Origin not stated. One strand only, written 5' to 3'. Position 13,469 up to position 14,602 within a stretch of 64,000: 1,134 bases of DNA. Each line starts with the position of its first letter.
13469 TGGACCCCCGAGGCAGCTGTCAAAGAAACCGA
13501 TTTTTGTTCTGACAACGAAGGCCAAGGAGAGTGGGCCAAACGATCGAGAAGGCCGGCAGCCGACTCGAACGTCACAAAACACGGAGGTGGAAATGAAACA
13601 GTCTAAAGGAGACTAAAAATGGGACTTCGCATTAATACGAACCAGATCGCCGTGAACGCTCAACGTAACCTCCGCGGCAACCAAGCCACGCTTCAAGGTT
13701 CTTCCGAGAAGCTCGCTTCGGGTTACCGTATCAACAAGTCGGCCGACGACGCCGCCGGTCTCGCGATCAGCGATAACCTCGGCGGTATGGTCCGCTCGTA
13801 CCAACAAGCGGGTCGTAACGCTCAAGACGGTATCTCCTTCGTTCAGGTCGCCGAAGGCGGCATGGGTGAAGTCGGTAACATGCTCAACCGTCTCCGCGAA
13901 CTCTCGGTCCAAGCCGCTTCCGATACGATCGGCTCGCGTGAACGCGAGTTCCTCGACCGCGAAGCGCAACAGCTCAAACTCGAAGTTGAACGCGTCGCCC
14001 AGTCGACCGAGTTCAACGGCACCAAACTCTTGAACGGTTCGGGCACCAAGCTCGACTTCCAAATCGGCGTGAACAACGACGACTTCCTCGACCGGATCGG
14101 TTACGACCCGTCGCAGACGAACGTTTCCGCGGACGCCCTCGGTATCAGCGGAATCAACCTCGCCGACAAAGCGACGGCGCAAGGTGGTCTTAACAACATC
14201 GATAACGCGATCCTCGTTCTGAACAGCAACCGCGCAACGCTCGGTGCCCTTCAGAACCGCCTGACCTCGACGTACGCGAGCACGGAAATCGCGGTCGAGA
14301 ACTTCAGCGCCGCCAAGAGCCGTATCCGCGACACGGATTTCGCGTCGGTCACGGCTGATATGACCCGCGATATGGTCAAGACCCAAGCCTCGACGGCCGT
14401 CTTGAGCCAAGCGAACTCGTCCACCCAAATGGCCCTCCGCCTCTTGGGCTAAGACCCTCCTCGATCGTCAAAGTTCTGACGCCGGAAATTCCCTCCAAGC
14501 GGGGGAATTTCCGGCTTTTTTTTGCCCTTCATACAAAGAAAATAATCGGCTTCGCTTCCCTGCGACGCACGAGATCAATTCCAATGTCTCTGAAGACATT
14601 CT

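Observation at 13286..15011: Two tandem flagellin genes carry ~300-nt conserved leaders with GGA-rich blocks and a conserved 7-codon uORF abutting the flagellin start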

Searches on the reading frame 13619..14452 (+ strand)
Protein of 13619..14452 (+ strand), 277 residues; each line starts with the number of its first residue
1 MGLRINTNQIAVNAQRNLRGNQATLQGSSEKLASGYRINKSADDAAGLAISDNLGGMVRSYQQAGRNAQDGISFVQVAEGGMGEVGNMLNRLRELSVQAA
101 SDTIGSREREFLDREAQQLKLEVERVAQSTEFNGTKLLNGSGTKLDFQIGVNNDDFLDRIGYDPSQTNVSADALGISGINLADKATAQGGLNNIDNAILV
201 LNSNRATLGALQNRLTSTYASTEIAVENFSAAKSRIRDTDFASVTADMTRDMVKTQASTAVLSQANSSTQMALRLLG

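Call 7: search_protein_families(library=pfam, proteins=[window:13619-14452:+])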
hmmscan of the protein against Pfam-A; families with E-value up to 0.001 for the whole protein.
window:13619-14452:+ (277 aa): 2 families
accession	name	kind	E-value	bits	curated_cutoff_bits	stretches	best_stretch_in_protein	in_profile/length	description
PF00669.25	Flagellin_N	-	1.9e-37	128.9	26.6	1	5-143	1-139/139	Bacterial flagellin N-terminal helical region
PF00700.27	Flagellin_C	-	3.7e-18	66.1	23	1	191-276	1-86/86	Bacterial flagellin C-terminal helical region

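Call 9: find_encoding_contigs(protein=window:13619-14452:+, flank=3000, max_places=10)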
Protein window:13619-14452:+ (277 aa): 3 contigs read that carry it; 1 place shown.
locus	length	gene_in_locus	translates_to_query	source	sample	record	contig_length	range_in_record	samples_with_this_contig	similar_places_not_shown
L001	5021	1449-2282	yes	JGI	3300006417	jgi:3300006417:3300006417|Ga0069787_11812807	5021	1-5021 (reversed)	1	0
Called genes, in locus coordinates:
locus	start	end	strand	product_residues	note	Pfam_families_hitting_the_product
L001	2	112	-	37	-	?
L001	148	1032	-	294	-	PF01795:Methyltransf_5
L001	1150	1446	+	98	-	-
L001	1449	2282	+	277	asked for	PF00669:Flagellin_N, PF00700:Flagellin_C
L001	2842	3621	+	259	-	PF00669:Flagellin_N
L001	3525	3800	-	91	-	-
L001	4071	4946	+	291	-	-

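Call 11: find_related_loci(query=window:13619-14452:+, collection=genome_contigs, flank=4000)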
Query window:13619-14452:+ (277 aa) in genome_contigs; peptide patterns used: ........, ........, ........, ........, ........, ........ (x = any residue, [..] = any of these).
154 stretches matched a pattern; 46 encode a relative of the query (tblastn E <= 1e-3); 45 distinct loci.
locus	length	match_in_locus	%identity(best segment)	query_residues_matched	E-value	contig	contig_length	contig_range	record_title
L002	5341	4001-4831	57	1-277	4e-96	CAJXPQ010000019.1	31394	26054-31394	MAG TPA_asm: uncultured Oligoflexia bacterium isolate SRR3933286_bin.5_MetaBAT_v2.12.1_MAG genome assembly, contig: NODE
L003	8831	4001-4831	57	1-277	3e-95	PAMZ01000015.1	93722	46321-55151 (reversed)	MAG: Halobacteriovoraceae bacterium isolate SAT2788 MHASMcontig_965689, whole genome shotgun sequence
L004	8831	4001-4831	58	1-277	4e-95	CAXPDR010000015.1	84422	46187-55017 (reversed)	MAG: Flavobacteriaceae bacterium isolate 02um_A1B0718_1.2 genome assembly, contig: k127_1138378, whole genome shotgun se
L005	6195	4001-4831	56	1-277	5e-94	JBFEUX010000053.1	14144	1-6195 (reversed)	MAG: Bacteriovoracaceae bacterium isolate Mix_mud08.2021.06.10 k141_1511088_length_14144_cov_8.0000, whole genome shotgu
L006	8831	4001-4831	57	1-277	4e-94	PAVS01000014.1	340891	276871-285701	MAG: Halobacteriovoraceae bacterium isolate SAT1401 MHASMcontig_939330, whole genome shotgun sequence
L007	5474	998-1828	58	1-277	3e-94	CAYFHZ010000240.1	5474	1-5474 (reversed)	MAG TPA_asm: uncultured Bacteriovoracaceae bacterium isolate ERP003628_co1_279 genome assembly, contig: NODE_13776_lengt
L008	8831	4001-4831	57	1-277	3e-94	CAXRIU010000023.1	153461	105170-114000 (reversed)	MAG: Bacteriovoracaceae bacterium isolate YZ12D_3.8 genome assembly, contig: k141_1710472, whole genome shotgun sequence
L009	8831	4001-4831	57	1-277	5e-93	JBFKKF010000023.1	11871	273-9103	MAG: Bacteriovoracaceae bacterium isolate Mix_sand21.2022.07.Z.39 k141_3500357_length_11871_cov_7.0000, whole genome sho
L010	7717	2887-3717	57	1-277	4e-94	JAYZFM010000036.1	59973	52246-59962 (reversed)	MAG: Bdellovibrionota bacterium isolate XB_MAG166 DB_MAG166_0036, whole genome shotgun sequence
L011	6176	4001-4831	57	1-277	1e-92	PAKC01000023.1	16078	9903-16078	MAG: Halobacteriovoraceae bacterium isolate SAT79 77895, whole genome shotgun sequence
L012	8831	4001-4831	57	1-277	2e-92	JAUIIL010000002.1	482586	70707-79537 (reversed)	MAG: Bacteriovoracia bacterium isolate Co_bin.260 NODE_134_length_482586_cov_2.574434, whole genome shotgun sequence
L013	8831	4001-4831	57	1-277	3e-92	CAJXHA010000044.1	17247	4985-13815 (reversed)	MAG TPA_asm: uncultured Bacteriovoracaceae bacterium isolate ERR599127_bin.40_MetaBAT_v2.12.1_MAG genome assembly, conti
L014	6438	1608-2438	58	1-277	9e-92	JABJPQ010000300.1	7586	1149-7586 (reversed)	MAG: Halobacteriovoraceae bacterium isolate SI075_bin7 k141_191009, whole genome shotgun sequence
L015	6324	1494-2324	57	1-277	6e-92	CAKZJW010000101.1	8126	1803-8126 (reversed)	MAG TPA_asm: uncultured Oligoflexia bacterium isolate ERR2094166_bin.32_CONCOCT_v1.1_MAG genome assembly, contig: ERZ650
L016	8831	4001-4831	56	1-277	6e-91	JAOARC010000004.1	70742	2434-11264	MAG: Bacteriovoracaceae bacterium isolate McBI.35 contig_21045, whole genome shotgun sequence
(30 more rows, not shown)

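Call 13: find_homologous_proteins(query=window:13619-14452:+, max_evalue=1e-60)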
Query window:13619-14452:+ (277 aa): 7228 proteins with E <= 1e-60 among 8000 candidates; the best 120 are listed.
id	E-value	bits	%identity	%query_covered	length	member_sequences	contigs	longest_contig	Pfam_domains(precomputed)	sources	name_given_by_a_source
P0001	9.0e-165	564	100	100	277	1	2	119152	PF00700.28,PF00669.26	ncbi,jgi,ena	-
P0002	9.0e-150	515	92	100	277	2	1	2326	PF00700.28,PF00669.26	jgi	-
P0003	1.2e-133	462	81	100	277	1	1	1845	PF00700.28,PF00669.26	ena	-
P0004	1.7e-132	459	79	100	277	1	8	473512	PF00700.28,PF00669.26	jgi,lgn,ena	-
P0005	2.2e-131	455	79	100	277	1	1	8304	PF00700.28,PF00669.26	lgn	-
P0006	3.3e-124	431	93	82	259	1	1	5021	PF00669.26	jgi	-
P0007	2.0e-122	426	74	100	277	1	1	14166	PF00700.28,PF00669.26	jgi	jgi:flagellin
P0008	7.8e-122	424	74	100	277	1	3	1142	PF00700.28,PF00669.26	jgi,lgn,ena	-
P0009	1.4e-121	423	74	100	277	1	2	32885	PF00700.28,PF00669.26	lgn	-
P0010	2.0e-121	422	74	100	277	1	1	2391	PF00700.28,PF00669.26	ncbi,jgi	jgi:flagellin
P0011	2.4e-121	422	74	100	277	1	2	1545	PF00700.28,PF00669.26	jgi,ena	jgi:flagellin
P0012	7.3e-121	420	73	100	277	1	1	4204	PF00700.28,PF00669.26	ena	-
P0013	9.0e-121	420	73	100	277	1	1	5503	PF00700.28,PF00669.26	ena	-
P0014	1.5e-120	419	74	100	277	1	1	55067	PF00700.28,PF00669.26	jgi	jgi:flagellin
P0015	3.1e-120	418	74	99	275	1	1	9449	PF00700.28,PF00669.26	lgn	-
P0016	4.4e-120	418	78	93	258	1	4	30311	PF00700.28,PF00669.26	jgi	jgi:flagellin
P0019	7.4e-119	414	73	100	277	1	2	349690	PF00700.28,PF00669.26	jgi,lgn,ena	-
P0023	6.6e-118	411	72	100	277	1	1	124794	PF00700.28,PF00669.26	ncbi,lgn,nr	ncbi:MAG: flagellin FliC [Bdellovibrionales bacterium]|nr:flagellin FliC [Bdellovibrionales bacteriu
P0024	1.3e-117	410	73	100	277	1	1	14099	PF00700.28,PF00669.26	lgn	-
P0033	1.2e-116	407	72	100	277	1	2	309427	PF00700.28,PF00669.26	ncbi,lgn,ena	-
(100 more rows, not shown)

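Call 14: find_encoding_contigs(protein=P0004, flank=5000, max_places=4)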
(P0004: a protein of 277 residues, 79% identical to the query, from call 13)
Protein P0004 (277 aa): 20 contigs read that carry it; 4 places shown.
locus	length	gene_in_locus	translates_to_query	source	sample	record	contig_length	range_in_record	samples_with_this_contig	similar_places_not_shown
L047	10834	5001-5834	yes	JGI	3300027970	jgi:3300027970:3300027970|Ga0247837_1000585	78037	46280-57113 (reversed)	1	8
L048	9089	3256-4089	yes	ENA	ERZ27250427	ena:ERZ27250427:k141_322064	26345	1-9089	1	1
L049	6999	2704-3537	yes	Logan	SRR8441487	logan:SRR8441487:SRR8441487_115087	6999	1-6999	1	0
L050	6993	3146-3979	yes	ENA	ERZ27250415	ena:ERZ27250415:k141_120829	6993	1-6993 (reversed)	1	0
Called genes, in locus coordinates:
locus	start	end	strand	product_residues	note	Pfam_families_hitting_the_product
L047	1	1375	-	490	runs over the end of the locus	PF08245:Mur_ligase_M, PF02875:Mur_ligase_C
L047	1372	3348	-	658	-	PF03717:PBP_dimer, PF21922:PBP_dimer_2 (weak), PF00905:Transpeptidase, PF03793:PASTA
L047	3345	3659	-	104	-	-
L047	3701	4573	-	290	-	PF01795:Methyltransf_5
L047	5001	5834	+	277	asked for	PF00669:Flagellin_N, PF00700:Flagellin_C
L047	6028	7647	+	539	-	PF13091:PLDc_2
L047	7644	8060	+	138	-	-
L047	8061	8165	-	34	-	-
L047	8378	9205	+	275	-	PF00669:Flagellin_N, PF00700:Flagellin_C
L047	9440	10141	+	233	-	-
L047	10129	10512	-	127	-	PF00072:Response_reg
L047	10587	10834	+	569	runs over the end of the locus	PF00512:HisKA, PF02518:HATPase_c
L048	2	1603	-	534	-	?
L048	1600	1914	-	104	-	-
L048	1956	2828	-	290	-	PF01795:Methyltransf_5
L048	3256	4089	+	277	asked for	PF00669:Flagellin_N, PF00700:Flagellin_C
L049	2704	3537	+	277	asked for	PF00669:Flagellin_N, PF00700:Flagellin_C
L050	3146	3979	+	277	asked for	PF00669:Flagellin_N, PF00700:Flagellin_C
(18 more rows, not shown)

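Call 15: find_encoding_contigs(protein=P0005, flank=5000, max_places=3)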
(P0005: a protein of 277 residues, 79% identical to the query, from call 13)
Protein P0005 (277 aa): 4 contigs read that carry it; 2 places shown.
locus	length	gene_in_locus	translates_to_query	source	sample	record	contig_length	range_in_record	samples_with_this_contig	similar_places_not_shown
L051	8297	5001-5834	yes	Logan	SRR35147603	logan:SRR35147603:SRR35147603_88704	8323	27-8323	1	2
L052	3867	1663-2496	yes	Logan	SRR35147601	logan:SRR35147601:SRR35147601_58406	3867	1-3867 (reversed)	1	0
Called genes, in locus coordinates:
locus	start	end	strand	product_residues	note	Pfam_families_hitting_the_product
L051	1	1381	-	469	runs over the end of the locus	?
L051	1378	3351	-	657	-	PF03717:PBP_dimer, PF00905:Transpeptidase, PF03793:PASTA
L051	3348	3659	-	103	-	-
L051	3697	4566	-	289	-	PF01795:Methyltransf_5, PF13649:Methyltransf_25 (weak)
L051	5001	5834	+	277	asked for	PF00669:Flagellin_N, PF00700:Flagellin_C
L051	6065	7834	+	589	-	PF13091:PLDc_2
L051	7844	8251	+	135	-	-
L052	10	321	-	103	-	-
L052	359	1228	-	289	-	PF01795:Methyltransf_5, PF13649:Methyltransf_25 (weak)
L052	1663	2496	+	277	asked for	PF00669:Flagellin_N, PF00700:Flagellin_C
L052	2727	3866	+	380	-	?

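Call 16: find_encoding_contigs(protein=P0007, flank=5000, max_places=3)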
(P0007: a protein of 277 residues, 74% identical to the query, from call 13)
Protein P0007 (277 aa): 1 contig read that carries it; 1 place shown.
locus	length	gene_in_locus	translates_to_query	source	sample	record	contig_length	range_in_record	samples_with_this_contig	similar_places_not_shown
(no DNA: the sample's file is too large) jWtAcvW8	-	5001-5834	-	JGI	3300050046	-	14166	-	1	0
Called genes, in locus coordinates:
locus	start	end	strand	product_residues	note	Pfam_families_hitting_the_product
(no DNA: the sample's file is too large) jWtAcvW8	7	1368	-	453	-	PF08245:Mur_ligase_M, PF02875:Mur_ligase_C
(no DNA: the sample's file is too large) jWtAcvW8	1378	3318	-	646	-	PF03717:PBP_dimer, PF21922:PBP_dimer_2 (weak), PF00905:Transpeptidase, PF03793:PASTA (weak)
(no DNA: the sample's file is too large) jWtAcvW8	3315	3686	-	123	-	-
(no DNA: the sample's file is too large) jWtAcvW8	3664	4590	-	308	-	PF01795:Methyltransf_5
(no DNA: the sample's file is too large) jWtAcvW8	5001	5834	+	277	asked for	PF00669:Flagellin_N, PF00700:Flagellin_C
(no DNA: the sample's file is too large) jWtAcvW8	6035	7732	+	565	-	-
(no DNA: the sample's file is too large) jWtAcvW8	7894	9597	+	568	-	?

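Call 21: find_encoding_contigs(protein=P0009, flank=3000, max_places=3)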
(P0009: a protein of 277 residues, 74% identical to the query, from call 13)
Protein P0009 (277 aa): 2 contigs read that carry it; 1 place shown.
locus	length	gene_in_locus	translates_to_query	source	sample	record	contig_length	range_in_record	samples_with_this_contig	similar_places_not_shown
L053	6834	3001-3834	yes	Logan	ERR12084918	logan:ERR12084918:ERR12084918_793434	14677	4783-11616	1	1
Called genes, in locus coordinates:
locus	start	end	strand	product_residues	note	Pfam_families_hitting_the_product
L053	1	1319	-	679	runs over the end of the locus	PF03717:PBP_dimer, PF00905:Transpeptidase, PF03793:PASTA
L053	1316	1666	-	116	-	-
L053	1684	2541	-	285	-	PF01795:Methyltransf_5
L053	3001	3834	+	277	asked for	PF00669:Flagellin_N, PF00700:Flagellin_C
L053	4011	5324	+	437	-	PF10009:DUF2252 (weak)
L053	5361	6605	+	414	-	-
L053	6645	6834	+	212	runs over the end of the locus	PF13350:Y_phosphatase3, PF22741:PTP-NADK (faint), PF03162:Y_phosphatase2, PF00782:DSPc (weak), PF22785:Tc-R-P (weak)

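Call 22: find_encoding_contigs(protein=P0023, flank=6000, max_places=3)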
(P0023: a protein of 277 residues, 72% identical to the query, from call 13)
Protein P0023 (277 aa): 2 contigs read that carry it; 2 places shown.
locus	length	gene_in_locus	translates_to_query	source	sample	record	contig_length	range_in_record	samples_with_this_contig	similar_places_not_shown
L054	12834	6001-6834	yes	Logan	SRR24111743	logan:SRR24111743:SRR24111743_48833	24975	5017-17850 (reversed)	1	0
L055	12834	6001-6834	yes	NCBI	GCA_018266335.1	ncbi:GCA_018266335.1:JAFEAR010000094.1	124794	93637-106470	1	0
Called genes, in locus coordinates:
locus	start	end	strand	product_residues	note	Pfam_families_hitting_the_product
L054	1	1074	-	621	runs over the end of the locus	-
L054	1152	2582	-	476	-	PF08245:Mur_ligase_M, PF02875:Mur_ligase_C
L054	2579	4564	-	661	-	PF03717:PBP_dimer, PF21922:PBP_dimer_2 (faint), PF00905:Transpeptidase, PF03793:PASTA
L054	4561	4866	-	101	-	-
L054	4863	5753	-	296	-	PF01795:Methyltransf_5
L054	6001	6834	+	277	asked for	PF00669:Flagellin_N, PF00700:Flagellin_C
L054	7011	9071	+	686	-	-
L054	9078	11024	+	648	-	-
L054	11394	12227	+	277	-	PF00669:Flagellin_N, PF00700:Flagellin_C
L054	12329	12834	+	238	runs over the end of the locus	PF10677:DUF2490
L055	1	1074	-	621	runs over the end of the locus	-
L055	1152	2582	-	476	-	PF08245:Mur_ligase_M, PF02875:Mur_ligase_C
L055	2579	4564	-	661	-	PF03717:PBP_dimer, PF21922:PBP_dimer_2 (faint), PF00905:Transpeptidase, PF03793:PASTA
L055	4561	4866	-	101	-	-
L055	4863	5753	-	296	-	PF01795:Methyltransf_5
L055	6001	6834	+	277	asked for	PF00669:Flagellin_N, PF00700:Flagellin_C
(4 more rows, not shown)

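Call 24: find_related_loci(query=window:13619-14452:+, collection=metagenome_contigs, flank=2500)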
Query window:13619-14452:+ (277 aa) in metagenome_contigs; peptide patterns used: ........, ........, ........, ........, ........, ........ (x = any residue, [..] = any of these).
236 stretches matched a pattern; 40 encode a relative of the query (tblastn E <= 1e-3); 40 distinct loci.
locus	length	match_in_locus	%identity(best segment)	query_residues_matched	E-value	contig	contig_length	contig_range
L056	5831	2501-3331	79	1-277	3e-147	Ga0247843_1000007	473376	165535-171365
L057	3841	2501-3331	57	1-277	1e-96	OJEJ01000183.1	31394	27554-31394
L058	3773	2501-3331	57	1-277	8e-96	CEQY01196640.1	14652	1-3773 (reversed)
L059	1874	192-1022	58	1-277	7e-101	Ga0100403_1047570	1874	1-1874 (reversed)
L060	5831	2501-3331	57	1-277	1e-94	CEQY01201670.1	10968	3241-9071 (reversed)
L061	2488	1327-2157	57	1-277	2e-96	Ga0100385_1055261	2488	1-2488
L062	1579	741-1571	56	1-277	3e-99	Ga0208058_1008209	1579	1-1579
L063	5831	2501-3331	57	1-277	1e-92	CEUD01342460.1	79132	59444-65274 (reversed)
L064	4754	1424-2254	58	1-277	3e-92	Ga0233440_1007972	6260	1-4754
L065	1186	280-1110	56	1-277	1e-99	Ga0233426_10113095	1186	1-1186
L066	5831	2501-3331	56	1-277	3e-92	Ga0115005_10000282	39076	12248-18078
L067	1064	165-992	57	1-276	6e-99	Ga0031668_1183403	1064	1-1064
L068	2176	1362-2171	57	1-270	4e-94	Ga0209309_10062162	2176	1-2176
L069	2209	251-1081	56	1-277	1e-93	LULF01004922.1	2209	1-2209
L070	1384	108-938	54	1-277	1e-95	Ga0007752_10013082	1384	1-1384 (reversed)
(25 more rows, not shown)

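Call 26: find_encoding_contigs(protein=P0003, flank=3000, max_places=3)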
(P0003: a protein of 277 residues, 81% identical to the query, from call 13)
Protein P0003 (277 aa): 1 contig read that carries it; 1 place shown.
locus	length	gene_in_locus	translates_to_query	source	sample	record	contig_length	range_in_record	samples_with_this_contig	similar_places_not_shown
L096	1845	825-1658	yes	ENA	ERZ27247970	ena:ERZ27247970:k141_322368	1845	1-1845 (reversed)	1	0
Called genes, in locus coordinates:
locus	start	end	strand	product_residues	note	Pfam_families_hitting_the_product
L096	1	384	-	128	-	?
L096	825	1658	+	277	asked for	PF00669:Flagellin_N, PF00700:Flagellin_C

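Call 27: find_encoding_contigs(protein=P0019, flank=6000, max_places=3)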
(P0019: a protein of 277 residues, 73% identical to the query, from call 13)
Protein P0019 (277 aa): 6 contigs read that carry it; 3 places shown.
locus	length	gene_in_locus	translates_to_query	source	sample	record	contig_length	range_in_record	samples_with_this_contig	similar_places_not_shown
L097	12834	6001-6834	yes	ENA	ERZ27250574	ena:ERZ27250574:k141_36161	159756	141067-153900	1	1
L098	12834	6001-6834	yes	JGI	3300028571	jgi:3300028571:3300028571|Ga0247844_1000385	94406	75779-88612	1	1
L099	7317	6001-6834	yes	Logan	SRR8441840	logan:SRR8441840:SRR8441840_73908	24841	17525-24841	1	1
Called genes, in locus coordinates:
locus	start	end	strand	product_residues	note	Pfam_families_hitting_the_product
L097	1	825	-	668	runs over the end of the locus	-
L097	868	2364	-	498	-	PF08245:Mur_ligase_M, PF02875:Mur_ligase_C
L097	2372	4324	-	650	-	PF03717:PBP_dimer, PF00905:Transpeptidase, PF03793:PASTA (weak)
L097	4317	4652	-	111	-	-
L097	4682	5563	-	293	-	PF01795:Methyltransf_5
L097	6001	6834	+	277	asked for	PF00669:Flagellin_N, PF00700:Flagellin_C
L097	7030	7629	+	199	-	PF01797:Y1_Tnp (weak)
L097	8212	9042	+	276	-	PF00669:Flagellin_N, PF00700:Flagellin_C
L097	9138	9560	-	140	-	-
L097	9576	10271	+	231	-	-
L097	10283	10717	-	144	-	PF00072:Response_reg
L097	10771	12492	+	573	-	PF00512:HisKA, PF02518:HATPase_c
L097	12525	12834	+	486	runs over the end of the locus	PF00072:Response_reg, PF00158:Sigma54_activat, PF14532:Sigma54_activ_2, PF07728:AAA_5 (weak), PF25601:AAA_lid_14, PF02954:HTH_8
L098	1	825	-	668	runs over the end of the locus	-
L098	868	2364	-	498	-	PF08245:Mur_ligase_M, PF02875:Mur_ligase_C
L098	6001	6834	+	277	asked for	PF00669:Flagellin_N, PF00700:Flagellin_C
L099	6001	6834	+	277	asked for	PF00669:Flagellin_N, PF00700:Flagellin_C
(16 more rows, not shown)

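Call 30: find_encoding_contigs(protein=P0016, flank=4000, max_places=4)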
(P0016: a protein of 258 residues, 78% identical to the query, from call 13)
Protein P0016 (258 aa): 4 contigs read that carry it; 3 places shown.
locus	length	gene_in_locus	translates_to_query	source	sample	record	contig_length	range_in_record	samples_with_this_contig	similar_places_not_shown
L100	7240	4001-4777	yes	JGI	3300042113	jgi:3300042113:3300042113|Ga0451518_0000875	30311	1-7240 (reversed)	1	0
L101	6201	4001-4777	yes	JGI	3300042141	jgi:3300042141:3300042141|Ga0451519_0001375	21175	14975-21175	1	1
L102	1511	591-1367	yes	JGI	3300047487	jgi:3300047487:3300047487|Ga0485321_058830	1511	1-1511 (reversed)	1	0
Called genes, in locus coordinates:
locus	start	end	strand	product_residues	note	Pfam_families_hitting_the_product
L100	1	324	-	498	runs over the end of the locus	PF08245:Mur_ligase_M, PF02875:Mur_ligase_C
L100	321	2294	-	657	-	PF03717:PBP_dimer, PF00905:Transpeptidase, PF03793:PASTA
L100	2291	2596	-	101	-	-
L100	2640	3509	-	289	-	PF01795:Methyltransf_5, PF13649:Methyltransf_25 (weak)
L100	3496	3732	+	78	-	-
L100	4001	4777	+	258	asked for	PF00669:Flagellin_N, PF00700:Flagellin_C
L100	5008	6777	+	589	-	PF13091:PLDc_2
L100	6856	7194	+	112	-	-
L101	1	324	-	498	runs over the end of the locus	PF08245:Mur_ligase_M, PF02875:Mur_ligase_C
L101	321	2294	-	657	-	PF03717:PBP_dimer, PF00905:Transpeptidase, PF03793:PASTA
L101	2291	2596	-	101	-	-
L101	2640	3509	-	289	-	PF01795:Methyltransf_5, PF13649:Methyltransf_25 (weak)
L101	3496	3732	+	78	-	-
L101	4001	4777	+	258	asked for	PF00669:Flagellin_N, PF00700:Flagellin_C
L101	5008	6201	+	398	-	?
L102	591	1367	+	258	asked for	PF00669:Flagellin_N, PF00700:Flagellin_C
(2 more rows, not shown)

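Call 31: find_encoding_contigs(protein=P0015, flank=4000, max_places=3)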
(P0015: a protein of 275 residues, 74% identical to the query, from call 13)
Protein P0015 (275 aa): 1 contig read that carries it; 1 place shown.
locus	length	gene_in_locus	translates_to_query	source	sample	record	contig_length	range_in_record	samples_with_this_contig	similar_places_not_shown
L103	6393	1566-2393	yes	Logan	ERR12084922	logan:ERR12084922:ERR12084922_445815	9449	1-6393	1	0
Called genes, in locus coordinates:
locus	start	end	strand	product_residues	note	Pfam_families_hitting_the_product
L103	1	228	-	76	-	?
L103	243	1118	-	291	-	PF01795:Methyltransf_5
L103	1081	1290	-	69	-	-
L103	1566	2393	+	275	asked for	PF00669:Flagellin_N, PF00700:Flagellin_C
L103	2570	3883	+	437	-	PF10009:DUF2252 (weak)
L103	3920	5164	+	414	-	-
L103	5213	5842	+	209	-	PF13350:Y_phosphatase3, PF03162:Y_phosphatase2, PF22741:PTP-NADK (faint), PF22785:Tc-R-P (weak), PF00782:DSPc (weak)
